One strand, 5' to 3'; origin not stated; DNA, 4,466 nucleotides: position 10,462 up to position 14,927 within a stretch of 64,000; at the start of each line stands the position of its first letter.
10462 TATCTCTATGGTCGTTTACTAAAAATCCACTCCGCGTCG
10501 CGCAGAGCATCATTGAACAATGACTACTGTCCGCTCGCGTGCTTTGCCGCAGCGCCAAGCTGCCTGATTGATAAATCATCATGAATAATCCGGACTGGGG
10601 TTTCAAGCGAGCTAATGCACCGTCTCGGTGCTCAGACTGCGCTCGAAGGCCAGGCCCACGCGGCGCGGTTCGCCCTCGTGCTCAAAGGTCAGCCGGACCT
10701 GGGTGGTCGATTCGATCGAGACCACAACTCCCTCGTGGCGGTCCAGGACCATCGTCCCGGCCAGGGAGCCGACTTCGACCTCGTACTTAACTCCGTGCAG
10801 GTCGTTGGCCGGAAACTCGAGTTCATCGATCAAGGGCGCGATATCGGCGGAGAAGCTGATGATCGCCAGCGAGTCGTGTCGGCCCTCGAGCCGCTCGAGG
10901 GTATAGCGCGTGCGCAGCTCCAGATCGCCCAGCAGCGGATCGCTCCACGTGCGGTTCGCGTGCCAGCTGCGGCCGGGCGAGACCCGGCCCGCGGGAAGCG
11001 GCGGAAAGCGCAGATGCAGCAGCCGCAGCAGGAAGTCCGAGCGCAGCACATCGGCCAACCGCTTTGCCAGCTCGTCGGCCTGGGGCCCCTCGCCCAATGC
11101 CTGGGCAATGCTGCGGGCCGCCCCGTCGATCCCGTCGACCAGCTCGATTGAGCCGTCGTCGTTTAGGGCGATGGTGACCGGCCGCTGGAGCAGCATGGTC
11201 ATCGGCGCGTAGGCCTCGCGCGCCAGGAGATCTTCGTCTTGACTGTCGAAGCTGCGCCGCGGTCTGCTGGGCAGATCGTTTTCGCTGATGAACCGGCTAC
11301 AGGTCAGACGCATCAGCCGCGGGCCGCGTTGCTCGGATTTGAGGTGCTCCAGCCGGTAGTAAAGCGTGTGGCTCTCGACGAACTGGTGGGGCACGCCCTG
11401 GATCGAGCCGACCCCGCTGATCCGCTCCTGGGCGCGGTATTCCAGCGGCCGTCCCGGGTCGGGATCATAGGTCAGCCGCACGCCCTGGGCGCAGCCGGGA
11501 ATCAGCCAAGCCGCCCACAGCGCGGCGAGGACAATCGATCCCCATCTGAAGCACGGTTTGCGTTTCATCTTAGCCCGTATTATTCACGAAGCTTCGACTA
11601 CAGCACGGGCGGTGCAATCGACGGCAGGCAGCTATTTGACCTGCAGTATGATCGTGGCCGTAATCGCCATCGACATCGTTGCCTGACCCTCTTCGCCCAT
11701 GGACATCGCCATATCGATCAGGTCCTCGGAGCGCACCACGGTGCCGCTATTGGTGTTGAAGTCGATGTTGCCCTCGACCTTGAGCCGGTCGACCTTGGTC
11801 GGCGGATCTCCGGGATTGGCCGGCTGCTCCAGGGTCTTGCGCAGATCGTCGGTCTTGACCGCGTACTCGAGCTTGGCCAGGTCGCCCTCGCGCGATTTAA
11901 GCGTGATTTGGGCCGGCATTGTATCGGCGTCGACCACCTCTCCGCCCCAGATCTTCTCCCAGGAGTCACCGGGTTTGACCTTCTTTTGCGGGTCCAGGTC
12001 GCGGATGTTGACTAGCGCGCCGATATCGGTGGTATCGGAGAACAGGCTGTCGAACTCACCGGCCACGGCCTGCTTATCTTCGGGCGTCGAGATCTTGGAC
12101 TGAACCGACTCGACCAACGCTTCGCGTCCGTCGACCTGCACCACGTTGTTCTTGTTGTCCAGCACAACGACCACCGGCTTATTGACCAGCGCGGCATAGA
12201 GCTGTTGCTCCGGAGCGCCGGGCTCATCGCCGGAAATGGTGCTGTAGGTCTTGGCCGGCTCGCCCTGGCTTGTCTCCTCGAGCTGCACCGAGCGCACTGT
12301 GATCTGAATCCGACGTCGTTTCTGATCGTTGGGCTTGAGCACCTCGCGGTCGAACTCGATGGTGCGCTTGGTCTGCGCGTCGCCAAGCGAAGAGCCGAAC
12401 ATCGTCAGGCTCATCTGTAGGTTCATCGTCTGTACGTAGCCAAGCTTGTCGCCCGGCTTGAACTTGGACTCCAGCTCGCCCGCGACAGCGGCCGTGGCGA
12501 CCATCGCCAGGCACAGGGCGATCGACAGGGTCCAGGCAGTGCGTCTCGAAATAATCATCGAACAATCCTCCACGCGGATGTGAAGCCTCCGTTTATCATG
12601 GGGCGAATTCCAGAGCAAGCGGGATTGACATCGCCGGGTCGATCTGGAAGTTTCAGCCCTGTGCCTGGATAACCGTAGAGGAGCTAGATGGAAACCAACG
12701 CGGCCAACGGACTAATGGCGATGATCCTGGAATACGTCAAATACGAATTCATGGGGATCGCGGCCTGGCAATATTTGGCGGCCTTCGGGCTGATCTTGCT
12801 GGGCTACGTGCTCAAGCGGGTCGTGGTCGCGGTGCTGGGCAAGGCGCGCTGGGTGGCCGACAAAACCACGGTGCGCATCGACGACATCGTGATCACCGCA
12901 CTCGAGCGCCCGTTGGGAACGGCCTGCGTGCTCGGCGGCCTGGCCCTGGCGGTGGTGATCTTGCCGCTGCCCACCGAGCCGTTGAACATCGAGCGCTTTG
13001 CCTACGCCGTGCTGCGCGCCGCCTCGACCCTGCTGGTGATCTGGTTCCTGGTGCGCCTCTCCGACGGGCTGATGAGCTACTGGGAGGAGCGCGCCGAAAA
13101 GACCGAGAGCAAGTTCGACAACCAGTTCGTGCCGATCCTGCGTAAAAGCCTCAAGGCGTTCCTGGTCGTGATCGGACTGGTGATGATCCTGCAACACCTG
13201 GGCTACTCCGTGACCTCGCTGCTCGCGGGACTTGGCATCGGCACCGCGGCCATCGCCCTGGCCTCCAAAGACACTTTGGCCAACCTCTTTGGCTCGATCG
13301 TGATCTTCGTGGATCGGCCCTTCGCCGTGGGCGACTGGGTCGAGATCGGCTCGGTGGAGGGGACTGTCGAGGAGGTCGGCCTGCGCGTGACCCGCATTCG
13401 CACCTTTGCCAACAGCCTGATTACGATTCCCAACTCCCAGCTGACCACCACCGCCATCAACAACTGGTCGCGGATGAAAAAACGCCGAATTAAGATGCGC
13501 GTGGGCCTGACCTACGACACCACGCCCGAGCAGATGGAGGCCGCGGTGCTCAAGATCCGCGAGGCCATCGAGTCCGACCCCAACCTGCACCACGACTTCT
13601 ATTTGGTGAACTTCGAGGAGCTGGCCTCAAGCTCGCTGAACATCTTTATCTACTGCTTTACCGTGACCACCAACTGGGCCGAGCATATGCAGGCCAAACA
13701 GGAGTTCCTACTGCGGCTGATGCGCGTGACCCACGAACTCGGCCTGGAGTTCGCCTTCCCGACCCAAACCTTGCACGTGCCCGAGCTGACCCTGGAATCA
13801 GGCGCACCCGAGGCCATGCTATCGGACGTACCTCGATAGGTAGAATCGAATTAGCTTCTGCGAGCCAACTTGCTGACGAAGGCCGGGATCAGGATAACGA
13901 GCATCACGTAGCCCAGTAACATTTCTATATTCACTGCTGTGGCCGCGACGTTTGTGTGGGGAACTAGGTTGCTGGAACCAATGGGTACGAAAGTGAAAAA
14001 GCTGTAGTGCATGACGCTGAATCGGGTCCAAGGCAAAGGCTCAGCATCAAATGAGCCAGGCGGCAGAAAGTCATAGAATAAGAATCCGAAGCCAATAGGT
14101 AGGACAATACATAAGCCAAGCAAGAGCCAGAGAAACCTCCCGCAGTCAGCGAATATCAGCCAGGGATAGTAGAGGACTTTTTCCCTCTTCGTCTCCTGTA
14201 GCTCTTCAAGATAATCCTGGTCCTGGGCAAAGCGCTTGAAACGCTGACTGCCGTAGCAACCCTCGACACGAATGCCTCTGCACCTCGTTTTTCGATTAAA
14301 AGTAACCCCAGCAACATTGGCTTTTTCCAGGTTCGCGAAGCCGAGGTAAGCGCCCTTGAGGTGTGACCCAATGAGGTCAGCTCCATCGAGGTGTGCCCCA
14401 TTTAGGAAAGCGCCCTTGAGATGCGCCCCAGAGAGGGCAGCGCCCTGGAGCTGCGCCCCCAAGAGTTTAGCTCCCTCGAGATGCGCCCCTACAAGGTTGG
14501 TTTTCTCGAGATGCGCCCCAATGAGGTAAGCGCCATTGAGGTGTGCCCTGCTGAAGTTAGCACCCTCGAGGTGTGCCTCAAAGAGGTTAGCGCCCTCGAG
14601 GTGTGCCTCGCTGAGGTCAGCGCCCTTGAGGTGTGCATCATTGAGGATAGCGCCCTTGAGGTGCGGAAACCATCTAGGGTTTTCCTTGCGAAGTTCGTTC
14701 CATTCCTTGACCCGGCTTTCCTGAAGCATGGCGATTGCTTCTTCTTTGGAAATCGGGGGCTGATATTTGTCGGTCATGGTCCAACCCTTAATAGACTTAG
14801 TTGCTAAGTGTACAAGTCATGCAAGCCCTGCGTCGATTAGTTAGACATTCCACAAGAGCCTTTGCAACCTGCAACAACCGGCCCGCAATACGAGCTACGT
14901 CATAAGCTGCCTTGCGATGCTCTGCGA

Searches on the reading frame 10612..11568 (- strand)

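Call 50: search_protein_families(library=pfam, proteins=[window:10612-11568:-], max_evalue=0.001)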
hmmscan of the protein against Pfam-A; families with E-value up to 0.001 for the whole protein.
window:10612-11568:- (318 aa): 1 family
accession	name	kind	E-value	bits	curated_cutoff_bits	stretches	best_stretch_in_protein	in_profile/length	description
PF19777.4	DUF6263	-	5.3e-09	36.4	26.7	1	107-282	26-196/196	Family of unknown function (DUF6263)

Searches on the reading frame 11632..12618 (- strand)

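Call 50: search_protein_families(library=pfam, proteins=[window:11632-12618:-], max_evalue=0.001)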
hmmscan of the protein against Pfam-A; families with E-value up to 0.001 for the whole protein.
window:11632-12618:- (328 aa): 1 family
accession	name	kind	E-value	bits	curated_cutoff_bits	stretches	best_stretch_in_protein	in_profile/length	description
PF19777.4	DUF6263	-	4.4e-14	53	26.7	1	103-255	5-158/196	Family of unknown function (DUF6263)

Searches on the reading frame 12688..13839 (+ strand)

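Call 51: search_protein_families(library=pfam, proteins=[window:12688-13839:+], max_evalue=0.001)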
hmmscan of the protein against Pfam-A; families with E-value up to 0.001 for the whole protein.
window:12688-13839:+ (383 aa): 4 families
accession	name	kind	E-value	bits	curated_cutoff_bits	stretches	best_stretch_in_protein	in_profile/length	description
PF00924.24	MS_channel_2nd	-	1.4e-27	96.1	20.2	1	195-262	1-68/68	Mechanosensitive ion channel, beta-domain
PF21082.3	MS_channel_3rd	-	9e-12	45.7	21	1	268-355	1-88/88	Mechanosensitive ion channel MscS, C-terminal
PF21088.3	MS_channel_1st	-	1.2e-09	38.4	23.1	1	155-194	3-42/42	Mechanosensitive ion channel, transmembrane helices 2/3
PF24956.1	Msl2-3_C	-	0.00089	19.9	29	0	299-348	38-86/87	Mechanosensitive ion channel protein 2/3 C-terminal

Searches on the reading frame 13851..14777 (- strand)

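Call 51: search_protein_families(library=pfam, proteins=[window:13851-14777:-], max_evalue=0.001)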
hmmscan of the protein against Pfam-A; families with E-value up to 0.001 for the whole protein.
window:13851-14777:- (308 aa): 4 families
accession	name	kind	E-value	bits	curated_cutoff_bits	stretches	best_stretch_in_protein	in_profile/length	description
PF00805.28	Pentapeptide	-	1.2e-33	114.7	20.2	4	43-82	1-40/40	Pentapeptide repeats (8 copies)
PF13576.12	Pentapeptide_3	-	3.7e-11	43.5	27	1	46-88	2-47/48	Pentapeptide repeats (9 copies)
PF13599.13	Pentapeptide_4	-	1e-10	42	38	1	68-134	11-77/78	Pentapeptide repeat region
PF07885.22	Ion_trans_2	-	4e-05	23.8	22.5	1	225-304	4-77/79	Ion channel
